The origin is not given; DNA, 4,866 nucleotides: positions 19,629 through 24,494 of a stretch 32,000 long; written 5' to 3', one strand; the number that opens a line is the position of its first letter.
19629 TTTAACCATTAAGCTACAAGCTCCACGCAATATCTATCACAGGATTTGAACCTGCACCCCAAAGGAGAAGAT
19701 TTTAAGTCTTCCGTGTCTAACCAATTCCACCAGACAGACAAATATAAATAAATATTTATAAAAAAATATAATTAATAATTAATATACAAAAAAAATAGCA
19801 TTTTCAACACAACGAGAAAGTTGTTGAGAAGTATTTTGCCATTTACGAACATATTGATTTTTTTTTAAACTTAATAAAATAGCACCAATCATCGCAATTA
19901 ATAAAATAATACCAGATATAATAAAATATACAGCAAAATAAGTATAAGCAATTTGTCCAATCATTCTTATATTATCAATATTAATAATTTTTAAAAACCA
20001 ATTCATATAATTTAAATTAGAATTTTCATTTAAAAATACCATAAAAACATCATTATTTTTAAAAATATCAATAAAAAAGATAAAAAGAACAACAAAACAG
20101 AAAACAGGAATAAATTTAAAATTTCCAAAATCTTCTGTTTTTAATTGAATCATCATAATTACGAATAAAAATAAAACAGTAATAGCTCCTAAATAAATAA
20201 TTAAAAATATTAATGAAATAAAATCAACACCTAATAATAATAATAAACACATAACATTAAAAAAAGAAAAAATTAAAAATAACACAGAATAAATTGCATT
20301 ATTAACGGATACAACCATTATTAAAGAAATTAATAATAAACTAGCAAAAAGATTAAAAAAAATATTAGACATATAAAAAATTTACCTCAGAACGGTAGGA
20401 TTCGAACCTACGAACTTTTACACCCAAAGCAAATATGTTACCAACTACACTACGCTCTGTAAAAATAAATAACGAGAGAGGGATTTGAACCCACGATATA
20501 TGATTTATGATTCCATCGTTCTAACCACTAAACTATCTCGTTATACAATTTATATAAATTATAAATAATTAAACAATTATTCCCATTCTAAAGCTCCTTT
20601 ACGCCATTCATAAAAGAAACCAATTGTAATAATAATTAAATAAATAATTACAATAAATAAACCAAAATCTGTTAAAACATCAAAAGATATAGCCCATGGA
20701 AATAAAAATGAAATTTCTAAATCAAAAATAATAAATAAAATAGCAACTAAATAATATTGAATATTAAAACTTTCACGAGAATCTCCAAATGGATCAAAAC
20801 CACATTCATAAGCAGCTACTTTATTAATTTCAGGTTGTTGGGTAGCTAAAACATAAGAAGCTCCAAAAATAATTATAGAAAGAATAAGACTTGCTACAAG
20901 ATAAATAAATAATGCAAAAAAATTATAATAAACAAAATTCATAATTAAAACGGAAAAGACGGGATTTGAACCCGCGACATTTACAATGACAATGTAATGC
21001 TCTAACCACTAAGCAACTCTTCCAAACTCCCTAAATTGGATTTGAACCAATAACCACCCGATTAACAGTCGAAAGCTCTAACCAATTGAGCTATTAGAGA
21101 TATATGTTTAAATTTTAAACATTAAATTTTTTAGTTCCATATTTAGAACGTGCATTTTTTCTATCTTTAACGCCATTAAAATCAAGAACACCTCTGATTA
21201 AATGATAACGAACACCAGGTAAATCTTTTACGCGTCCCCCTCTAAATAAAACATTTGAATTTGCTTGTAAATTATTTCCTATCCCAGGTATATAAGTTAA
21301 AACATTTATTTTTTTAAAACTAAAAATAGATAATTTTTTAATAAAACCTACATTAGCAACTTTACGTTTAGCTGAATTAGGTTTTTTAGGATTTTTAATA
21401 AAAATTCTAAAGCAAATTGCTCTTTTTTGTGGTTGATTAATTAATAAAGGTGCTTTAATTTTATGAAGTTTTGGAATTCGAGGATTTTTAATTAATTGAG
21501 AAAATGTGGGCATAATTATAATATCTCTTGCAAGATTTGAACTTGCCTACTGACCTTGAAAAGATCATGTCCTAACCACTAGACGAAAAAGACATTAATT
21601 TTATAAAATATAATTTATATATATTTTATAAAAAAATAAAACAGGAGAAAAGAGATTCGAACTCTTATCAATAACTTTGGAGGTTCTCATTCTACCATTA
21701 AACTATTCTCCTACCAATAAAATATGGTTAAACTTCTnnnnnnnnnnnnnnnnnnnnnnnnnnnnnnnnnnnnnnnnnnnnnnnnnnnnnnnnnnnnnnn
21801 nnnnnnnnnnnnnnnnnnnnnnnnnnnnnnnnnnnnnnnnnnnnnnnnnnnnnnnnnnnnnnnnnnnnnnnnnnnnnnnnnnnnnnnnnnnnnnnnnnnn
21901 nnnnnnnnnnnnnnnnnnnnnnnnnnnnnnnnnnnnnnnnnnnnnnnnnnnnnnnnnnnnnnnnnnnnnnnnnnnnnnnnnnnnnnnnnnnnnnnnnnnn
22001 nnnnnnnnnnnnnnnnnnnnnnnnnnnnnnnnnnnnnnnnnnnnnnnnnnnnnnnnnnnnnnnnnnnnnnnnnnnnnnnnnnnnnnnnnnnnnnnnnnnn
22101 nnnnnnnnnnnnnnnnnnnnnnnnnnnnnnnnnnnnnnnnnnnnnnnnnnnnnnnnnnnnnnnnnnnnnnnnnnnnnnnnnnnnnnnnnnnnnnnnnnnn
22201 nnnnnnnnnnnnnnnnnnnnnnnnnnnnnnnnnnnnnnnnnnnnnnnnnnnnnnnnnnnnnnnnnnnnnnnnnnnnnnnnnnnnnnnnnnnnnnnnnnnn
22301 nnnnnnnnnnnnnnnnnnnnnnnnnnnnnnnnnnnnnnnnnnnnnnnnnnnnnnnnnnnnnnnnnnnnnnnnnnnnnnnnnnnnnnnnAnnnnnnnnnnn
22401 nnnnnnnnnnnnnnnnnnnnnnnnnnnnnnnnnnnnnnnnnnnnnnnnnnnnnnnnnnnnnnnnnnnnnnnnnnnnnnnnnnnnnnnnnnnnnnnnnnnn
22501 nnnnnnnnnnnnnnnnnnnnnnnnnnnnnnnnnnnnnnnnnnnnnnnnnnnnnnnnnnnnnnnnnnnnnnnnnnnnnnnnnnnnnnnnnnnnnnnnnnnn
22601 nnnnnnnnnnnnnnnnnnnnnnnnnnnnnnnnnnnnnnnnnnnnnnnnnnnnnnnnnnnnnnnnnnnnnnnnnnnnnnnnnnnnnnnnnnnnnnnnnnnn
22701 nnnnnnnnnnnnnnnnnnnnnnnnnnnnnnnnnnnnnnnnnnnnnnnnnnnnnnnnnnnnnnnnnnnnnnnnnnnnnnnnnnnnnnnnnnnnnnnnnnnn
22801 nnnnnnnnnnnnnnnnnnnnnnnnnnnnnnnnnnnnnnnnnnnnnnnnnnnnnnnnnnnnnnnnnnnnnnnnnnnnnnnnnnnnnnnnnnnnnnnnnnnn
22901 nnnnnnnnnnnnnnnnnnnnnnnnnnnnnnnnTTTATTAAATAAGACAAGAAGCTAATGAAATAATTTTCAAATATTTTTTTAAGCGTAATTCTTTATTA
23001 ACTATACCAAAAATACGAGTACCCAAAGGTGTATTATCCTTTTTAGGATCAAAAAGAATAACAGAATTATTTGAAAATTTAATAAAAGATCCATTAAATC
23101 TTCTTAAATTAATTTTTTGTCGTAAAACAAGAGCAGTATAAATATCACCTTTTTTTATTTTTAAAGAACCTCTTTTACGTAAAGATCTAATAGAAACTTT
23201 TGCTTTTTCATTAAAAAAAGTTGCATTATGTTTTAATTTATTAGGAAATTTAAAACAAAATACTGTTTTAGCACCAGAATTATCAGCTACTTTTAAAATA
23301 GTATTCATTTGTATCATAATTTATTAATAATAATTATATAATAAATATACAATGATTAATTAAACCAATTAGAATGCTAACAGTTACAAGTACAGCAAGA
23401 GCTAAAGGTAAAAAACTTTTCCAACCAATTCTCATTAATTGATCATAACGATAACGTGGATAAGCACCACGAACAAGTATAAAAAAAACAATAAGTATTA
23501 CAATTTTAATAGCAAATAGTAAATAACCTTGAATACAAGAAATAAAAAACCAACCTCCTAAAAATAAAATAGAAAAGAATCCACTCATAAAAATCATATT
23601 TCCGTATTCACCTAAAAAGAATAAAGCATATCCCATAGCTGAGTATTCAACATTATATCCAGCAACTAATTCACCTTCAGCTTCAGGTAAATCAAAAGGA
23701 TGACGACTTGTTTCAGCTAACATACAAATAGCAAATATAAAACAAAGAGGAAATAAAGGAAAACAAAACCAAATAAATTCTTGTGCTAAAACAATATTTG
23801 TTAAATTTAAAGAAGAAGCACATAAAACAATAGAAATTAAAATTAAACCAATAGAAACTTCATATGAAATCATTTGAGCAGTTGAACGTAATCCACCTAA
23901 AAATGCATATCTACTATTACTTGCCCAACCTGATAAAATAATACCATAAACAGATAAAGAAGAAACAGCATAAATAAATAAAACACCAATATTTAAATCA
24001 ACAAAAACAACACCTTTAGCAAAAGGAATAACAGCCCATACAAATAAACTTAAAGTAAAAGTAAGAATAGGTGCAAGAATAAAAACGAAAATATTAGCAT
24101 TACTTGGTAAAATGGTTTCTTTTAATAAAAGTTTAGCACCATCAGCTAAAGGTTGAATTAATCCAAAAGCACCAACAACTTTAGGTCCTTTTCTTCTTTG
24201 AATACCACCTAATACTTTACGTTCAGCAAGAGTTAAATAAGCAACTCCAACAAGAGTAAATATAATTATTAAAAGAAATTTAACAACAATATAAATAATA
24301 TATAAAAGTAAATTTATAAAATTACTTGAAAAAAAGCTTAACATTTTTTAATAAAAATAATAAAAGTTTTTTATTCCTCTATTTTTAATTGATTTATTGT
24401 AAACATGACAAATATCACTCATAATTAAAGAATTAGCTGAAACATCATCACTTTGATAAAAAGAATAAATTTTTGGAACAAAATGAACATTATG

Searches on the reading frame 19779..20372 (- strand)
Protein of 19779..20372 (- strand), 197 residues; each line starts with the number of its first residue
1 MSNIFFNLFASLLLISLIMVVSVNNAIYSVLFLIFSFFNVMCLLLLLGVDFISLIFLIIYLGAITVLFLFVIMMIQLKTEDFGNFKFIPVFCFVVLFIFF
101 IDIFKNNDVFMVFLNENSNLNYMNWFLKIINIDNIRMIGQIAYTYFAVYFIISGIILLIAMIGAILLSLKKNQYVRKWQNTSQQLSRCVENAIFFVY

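Call 8: search_protein_families(library=pfam, proteins=[window:19779-20372:-])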
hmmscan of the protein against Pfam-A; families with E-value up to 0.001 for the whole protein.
window:19779-20372:- (197 aa): 1 family
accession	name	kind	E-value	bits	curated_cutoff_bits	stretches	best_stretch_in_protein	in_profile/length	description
PF00499.25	Oxidored_q3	-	4.6e-28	98.2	33.2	1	17-167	2-146/146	NADH-ubiquinone/plastoquinone oxidoreductase chain 6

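Call 42: list_cluster_members(proteins=[window:19779-20372:-, window:21115-21513:-, window:20577-20942:-, window:13866-14165:-, window:11633-11971:-, window:23334-24344:-, window:26443-27927:-, window:22937-23317:-])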
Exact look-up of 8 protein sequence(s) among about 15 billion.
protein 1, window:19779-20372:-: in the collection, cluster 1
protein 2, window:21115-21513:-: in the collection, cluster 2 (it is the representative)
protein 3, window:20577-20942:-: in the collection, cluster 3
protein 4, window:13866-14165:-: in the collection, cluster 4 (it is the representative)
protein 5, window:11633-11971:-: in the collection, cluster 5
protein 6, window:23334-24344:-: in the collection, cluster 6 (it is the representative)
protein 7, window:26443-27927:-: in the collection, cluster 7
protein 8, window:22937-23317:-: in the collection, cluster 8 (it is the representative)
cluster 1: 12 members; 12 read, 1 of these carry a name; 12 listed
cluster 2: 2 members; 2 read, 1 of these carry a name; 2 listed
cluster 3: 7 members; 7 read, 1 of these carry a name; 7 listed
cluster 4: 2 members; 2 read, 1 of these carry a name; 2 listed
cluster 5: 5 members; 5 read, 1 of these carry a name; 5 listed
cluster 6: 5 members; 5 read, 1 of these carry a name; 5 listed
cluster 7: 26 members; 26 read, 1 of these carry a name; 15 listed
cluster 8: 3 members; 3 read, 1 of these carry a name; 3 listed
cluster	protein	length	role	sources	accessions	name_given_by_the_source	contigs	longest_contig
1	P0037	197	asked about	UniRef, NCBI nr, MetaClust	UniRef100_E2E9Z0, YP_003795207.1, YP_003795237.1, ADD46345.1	NADH-ubiquinone oxidoreductase chain 6 n=1 Tax=Proteromonas lacertae TaxID=42746 ... | NADH dehydrogenase subunit 6 [Proteromonas lacertae] | status=active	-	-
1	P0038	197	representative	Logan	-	-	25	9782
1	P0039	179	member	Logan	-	-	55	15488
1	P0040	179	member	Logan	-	-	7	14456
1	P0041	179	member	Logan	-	-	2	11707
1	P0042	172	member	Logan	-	-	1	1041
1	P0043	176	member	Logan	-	-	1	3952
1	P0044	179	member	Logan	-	-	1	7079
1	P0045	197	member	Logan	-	-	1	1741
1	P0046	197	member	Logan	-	-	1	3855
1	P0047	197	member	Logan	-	-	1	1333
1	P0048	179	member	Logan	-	-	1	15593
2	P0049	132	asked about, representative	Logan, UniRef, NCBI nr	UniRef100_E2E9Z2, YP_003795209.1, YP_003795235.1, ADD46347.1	Ribosomal protein S12 n=1 Tax=Proteromonas lacertae TaxID=42746 RepID=E2E9Z2_PROLC | ribosomal protein S12 [Proteromonas lacertae]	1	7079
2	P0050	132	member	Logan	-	-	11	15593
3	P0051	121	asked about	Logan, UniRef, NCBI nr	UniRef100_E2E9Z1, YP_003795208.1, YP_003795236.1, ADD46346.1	NADH-ubiquinone oxidoreductase chain 3 n=1 Tax=Proteromonas lacertae TaxID=42746 ... | NADH dehydrogenase subunit 3 [Proteromonas lacertae]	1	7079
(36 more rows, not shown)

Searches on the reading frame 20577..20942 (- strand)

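Call 8: search_protein_families(library=pfam, proteins=[window:20577-20942:-])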
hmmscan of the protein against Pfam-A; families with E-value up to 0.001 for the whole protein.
window:20577-20942:- (121 aa): 1 family
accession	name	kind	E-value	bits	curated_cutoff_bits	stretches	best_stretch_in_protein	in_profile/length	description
PF00507.24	Oxidored_q4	-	1.1e-34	119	23.3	1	23-120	2-99/99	NADH-ubiquinone/plastoquinone oxidoreductase, chain 3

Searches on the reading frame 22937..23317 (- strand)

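Call 8: search_protein_families(library=pfam, proteins=[window:22937-23317:-])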
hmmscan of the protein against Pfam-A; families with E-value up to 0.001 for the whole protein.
window:22937-23317:- (126 aa): 1 family
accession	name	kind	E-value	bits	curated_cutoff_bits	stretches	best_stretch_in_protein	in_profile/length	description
PF00238.24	Ribosomal_L14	-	3.2e-32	111.4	23.6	1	1-125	1-121/122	Ribosomal protein L14p/L23e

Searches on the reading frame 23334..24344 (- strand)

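Call 9: search_protein_families(library=pfam, proteins=[window:23334-24344:-])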
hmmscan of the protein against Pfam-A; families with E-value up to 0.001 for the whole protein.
window:23334-24344:- (336 aa): 1 family
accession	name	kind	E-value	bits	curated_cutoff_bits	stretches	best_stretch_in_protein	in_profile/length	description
PF00146.26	NADHdh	-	4.6e-116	387.8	27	1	22-322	2-297/298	NADH dehydrogenase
